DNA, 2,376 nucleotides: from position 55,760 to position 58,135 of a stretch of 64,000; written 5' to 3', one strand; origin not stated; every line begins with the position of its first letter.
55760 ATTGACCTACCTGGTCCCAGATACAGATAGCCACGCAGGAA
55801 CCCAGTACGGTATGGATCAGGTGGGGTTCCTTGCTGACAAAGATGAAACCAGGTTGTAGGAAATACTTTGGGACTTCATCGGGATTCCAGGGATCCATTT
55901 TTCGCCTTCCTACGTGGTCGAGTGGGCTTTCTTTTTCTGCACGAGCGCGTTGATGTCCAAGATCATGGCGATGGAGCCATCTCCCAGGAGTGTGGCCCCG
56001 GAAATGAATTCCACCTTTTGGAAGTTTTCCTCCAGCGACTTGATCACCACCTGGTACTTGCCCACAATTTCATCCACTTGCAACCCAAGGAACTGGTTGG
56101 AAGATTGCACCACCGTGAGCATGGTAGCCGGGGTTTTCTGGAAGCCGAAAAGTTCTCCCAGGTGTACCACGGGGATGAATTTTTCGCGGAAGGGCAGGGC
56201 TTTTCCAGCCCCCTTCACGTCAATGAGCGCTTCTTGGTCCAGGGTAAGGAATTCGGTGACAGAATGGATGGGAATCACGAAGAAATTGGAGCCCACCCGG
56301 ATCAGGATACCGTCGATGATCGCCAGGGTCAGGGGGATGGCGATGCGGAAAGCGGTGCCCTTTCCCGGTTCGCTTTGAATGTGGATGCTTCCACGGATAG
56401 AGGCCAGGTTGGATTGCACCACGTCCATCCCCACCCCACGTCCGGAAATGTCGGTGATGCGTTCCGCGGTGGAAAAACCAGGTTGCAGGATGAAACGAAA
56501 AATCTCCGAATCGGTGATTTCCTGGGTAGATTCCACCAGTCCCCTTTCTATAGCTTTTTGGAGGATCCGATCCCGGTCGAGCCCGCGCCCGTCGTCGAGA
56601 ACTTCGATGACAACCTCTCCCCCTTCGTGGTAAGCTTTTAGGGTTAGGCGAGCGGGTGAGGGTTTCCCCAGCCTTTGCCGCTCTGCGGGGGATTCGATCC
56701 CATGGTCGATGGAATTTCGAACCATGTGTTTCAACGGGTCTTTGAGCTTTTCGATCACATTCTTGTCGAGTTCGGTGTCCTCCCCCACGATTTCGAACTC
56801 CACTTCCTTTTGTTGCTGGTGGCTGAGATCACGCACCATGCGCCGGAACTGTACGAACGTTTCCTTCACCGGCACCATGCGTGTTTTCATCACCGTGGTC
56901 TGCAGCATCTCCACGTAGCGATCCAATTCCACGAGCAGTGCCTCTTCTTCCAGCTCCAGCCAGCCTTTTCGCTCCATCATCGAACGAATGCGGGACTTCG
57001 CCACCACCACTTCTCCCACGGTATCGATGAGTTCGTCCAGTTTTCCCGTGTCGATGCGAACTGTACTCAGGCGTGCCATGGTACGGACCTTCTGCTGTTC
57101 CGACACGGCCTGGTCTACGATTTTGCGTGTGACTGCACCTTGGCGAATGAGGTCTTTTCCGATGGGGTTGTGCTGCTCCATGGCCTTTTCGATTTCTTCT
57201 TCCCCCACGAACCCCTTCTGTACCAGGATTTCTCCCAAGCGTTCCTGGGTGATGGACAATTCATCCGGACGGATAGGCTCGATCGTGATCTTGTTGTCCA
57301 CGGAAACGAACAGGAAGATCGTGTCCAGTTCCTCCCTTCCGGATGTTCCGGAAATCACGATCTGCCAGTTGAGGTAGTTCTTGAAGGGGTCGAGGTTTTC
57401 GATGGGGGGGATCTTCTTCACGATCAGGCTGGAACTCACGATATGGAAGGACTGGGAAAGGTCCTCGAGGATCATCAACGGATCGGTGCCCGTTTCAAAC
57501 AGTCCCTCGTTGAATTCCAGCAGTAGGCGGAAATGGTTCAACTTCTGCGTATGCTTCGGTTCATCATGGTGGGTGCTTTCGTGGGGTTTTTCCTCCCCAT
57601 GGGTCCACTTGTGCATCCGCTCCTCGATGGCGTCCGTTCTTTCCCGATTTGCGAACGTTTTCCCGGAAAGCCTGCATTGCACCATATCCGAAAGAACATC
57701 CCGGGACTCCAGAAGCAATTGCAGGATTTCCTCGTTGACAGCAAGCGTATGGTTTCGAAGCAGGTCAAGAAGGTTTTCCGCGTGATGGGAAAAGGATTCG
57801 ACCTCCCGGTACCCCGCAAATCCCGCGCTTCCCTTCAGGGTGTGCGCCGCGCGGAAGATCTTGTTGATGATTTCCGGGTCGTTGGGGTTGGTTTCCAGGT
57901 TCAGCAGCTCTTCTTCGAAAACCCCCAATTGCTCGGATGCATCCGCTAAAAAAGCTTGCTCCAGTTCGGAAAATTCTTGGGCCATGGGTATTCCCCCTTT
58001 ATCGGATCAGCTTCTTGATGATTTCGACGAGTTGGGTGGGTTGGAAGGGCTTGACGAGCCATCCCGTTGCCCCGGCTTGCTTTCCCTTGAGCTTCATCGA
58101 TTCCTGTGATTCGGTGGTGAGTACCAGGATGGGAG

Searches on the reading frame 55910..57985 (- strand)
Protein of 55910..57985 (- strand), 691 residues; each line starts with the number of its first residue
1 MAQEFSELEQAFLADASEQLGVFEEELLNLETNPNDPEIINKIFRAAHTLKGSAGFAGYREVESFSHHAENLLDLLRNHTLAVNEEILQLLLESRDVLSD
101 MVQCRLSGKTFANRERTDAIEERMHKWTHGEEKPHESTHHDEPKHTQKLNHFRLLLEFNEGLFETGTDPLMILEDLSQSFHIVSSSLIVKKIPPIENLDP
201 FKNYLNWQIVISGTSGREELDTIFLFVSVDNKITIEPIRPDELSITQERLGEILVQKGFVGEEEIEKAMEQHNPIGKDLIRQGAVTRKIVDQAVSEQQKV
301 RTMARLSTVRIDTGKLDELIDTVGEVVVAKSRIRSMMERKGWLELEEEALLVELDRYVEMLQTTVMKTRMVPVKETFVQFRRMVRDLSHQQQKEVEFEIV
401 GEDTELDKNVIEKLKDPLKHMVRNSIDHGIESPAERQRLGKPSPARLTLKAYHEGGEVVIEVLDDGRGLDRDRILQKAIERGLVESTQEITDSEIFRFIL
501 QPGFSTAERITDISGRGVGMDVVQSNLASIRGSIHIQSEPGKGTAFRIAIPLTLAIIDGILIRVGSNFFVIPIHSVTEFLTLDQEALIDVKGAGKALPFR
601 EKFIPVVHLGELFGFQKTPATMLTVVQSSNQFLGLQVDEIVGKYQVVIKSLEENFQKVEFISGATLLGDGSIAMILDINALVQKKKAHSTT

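Call 62: search_protein_families(library=pfam, proteins=[window:55910-57985:-], max_evalue=0.00001)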
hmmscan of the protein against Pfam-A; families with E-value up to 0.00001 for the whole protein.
window:55910-57985:- (691 aa): 4 families
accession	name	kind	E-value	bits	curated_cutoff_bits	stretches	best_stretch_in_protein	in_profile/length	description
PF01584.24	CheW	-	7.1e-24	84.4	23.5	1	559-684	2-136/138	CheW-like domain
PF02518.31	HATPase_c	-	9.3e-16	58.7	26.4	1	416-553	4-110/111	Histidine kinase-, DNA gyrase B-, and HSP90-like ATPase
PF01627.28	Hpt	-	1.2e-14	54.7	24.6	1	10-93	4-76/84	Hpt domain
PF02895.20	H-kinase_dim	-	2.6e-11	44.2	23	1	307-368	2-68/68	Signal transducing histidine kinase, homodimeric domain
